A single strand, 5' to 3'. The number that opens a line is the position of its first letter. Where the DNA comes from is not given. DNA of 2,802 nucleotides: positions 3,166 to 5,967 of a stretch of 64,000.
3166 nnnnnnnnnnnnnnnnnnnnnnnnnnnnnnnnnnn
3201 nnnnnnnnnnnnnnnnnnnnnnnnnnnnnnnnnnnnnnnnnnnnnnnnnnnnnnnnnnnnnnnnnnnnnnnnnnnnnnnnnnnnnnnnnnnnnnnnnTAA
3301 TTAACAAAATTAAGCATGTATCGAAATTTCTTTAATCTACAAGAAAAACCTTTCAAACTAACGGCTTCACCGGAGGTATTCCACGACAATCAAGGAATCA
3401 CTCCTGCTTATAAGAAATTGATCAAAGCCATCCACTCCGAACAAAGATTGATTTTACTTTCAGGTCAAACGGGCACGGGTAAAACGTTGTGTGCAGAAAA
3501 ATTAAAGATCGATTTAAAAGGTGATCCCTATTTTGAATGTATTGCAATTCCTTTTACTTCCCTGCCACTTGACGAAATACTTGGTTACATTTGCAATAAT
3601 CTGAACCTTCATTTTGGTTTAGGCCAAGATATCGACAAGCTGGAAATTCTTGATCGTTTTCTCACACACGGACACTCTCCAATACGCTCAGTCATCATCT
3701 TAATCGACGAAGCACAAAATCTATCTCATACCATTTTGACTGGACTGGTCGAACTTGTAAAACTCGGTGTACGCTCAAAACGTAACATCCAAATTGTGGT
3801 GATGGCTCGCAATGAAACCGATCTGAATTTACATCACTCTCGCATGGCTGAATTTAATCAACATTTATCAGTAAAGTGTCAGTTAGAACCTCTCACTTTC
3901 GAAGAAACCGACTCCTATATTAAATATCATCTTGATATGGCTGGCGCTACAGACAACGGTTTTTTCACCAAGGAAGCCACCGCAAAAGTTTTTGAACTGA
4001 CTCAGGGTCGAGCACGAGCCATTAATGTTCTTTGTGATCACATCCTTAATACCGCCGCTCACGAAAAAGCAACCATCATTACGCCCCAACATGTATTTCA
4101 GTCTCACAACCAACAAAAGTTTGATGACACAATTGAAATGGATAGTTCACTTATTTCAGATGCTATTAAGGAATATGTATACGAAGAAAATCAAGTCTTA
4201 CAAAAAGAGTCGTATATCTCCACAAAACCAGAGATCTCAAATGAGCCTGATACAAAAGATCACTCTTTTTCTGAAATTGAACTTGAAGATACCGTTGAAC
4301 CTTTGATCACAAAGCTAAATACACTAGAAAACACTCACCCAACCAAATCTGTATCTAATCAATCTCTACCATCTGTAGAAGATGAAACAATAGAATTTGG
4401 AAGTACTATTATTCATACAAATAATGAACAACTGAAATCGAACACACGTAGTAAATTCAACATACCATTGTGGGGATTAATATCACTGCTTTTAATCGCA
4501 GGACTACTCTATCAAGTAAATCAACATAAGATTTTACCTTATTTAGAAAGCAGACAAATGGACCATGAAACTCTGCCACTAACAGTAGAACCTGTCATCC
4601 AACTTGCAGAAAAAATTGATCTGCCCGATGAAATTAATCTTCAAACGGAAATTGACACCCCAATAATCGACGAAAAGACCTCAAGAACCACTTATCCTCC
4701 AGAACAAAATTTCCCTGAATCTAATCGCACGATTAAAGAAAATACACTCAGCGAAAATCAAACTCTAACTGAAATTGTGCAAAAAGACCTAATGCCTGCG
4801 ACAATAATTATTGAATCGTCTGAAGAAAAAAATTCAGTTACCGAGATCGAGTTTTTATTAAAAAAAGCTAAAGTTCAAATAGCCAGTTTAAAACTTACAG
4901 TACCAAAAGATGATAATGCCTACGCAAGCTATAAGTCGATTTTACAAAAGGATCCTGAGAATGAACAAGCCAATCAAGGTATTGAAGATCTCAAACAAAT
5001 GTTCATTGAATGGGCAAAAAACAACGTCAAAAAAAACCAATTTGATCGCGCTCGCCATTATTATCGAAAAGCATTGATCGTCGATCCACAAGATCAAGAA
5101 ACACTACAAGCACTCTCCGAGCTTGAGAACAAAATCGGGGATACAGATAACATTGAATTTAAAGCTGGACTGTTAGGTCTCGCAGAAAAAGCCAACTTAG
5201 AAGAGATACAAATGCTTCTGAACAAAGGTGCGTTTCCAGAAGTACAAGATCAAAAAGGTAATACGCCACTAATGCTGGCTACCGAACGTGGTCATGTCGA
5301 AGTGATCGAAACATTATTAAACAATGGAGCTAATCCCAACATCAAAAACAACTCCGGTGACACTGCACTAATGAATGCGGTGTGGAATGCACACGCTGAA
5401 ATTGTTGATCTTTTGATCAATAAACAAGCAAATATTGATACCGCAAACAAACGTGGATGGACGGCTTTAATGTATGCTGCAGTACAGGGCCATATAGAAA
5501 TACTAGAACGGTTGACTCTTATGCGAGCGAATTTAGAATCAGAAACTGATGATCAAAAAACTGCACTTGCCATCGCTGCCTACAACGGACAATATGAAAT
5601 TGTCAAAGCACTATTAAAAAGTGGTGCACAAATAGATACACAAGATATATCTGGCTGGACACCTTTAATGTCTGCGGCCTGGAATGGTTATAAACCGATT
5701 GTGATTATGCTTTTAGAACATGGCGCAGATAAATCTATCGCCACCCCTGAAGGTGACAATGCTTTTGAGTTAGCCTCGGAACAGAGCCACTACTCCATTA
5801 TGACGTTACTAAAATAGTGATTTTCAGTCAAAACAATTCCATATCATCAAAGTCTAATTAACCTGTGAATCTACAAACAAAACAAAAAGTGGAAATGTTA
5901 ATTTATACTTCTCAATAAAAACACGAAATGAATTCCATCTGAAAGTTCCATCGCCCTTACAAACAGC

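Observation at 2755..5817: ExeA/GspA-like ATPase with periplasmic TPR + ankyrin repeats, paired with an OmpA-type peptidoglycan-binding lipoprotein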

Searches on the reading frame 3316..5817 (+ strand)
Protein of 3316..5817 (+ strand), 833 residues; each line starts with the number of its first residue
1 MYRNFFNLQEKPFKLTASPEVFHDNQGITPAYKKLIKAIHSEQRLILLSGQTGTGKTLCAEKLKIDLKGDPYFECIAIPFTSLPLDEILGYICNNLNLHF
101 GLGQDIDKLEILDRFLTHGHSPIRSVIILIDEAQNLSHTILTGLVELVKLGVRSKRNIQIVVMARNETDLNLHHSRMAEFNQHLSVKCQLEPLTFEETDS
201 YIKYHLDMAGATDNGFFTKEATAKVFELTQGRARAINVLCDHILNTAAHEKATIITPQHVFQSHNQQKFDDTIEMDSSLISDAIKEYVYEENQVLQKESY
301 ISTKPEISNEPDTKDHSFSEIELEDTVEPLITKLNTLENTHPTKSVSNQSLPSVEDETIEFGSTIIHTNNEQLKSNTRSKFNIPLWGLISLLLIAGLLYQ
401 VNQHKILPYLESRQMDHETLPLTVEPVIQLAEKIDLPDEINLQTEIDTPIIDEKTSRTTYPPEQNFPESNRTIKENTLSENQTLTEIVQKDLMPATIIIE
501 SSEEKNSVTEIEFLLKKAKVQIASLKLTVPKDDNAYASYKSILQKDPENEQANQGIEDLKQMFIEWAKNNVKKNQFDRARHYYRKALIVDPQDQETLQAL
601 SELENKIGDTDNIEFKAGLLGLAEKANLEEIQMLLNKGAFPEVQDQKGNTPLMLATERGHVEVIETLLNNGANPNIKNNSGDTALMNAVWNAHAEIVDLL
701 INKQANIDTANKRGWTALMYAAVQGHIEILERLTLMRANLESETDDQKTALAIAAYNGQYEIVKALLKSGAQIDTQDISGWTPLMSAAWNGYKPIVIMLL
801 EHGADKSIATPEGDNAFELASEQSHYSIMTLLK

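Call 6: search_protein_families(library=pfam, proteins=[window:3316-5817:+], max_evalue=0.01)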
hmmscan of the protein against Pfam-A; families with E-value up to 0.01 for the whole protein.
window:3316-5817:+ (833 aa): 18 families
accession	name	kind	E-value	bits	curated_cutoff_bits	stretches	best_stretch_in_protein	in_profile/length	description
PF12796.13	Ank_2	-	1.7e-52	176.4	27.3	4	623-709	5-88/90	Ankyrin repeats (3 copies)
PF00023.36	Ank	-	2.2e-39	131.7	21.1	5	648-679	2-33/33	Ankyrin repeat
PF13637.12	Ank_4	-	1.4e-37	127.3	22.7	4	753-800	3-50/50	Ankyrin repeats (many copies)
PF13857.12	Ank_5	-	8.7e-30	102.9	27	4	641-685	9-53/56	Ankyrin repeats (many copies)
PF13606.12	Ank_3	-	8.2e-26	87.3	22.3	1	648-676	2-30/30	Ankyrin repeat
PF13401.12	AAA_22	-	2.5e-13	50.9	27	1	41-167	3-125/130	AAA domain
PF24521.3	Ank_KRIT1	-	1.6e-09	38.1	80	1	622-710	25-113/149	KRIT1 ankyrin-repeats domain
PF02562.22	PhoH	-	4.4e-05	23.5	27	0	29-76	6-52/205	PhoH-like protein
PF13191.12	AAA_16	-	5.4e-05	24.2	32.6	1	36-150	16-158/167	AAA ATPase domain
PF20720.3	nSTAND3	-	0.00023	21.4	27.2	1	29-78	4-51/155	Novel STAND NTPase 3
PF13428.12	TPR_14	-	0.0014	19.6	23.5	0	573-602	14-43/44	Tetratricopeptide repeat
PF14559.12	TPR_19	-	0.0021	18.8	25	0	573-611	4-42/68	Tetratricopeptide repeat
PF23745.1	ANK_LRRK2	-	0.0022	18.3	27.5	0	718-801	35-114/130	LRRK2 ANK repeat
PF13173.12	AAA_14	-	0.0025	18.2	27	0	43-197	2-127/129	AAA domain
PF13481.12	AAA_25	-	0.0025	17.9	27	1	10-60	2-50/195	AAA domain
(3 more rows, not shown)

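Call 7: search_protein_families(library=ncbifam, proteins=[window:3316-5817:+], max_evalue=0.01)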
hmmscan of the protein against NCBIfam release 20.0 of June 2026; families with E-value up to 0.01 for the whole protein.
window:3316-5817:+ (833 aa): 9 families
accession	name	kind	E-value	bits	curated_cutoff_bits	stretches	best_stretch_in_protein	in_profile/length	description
TIGR03015.1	pepcterm_ATPase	hypoth_equivalog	4.8e-40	137.7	324.5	1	1-258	1-257/269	XrtA/PEP-CTERM system-associated ATPase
NF041931.2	MzaA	equivalog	9.5e-33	114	800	3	629-701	16-88/726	MZA anti-phage system associated sigma-70 family RNA polymerase sigma factor MzaA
NF043029.1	T4SS_AnkY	equivalog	4.9e-28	97.9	600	3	744-829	455-540/543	Dot/Icm T4SS effector AnkY/LegA9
NF043022.1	T4SS_AnkG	equivalog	1.8e-24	86.4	500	2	715-830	331-453/455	Dot/Icm T4SS effector AnkG/AnkZ/LegA7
NF043023.1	T4SS_AnkH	equivalog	7.4e-19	67.8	600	2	627-741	11-125/467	Dot/Icm T4SS effector AnkH/LegA3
NF043024.1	T4SS_AnkI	equivalog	2.4e-11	43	550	2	740-793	234-287/439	Dot/Icm T4SS effector AnkI/LegAS4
NF043028.1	T4SS_AnkX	equivalog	8.2e-11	40.8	1400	2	681-806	385-518/938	Dot/Icm T4SS effector AnkN/AnkX/LegA8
TIGR00870.1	trp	subfamily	3.6e-10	38.6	498.75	1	645-774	52-158/747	transient-receptor-potential calcium channel protein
NF043021.1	T4SS_AnkF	equivalog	1.7e-09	36.5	1000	1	717-776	588-648/917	Dot/Icm T4SS effector AnkF/LegA14/Ceg31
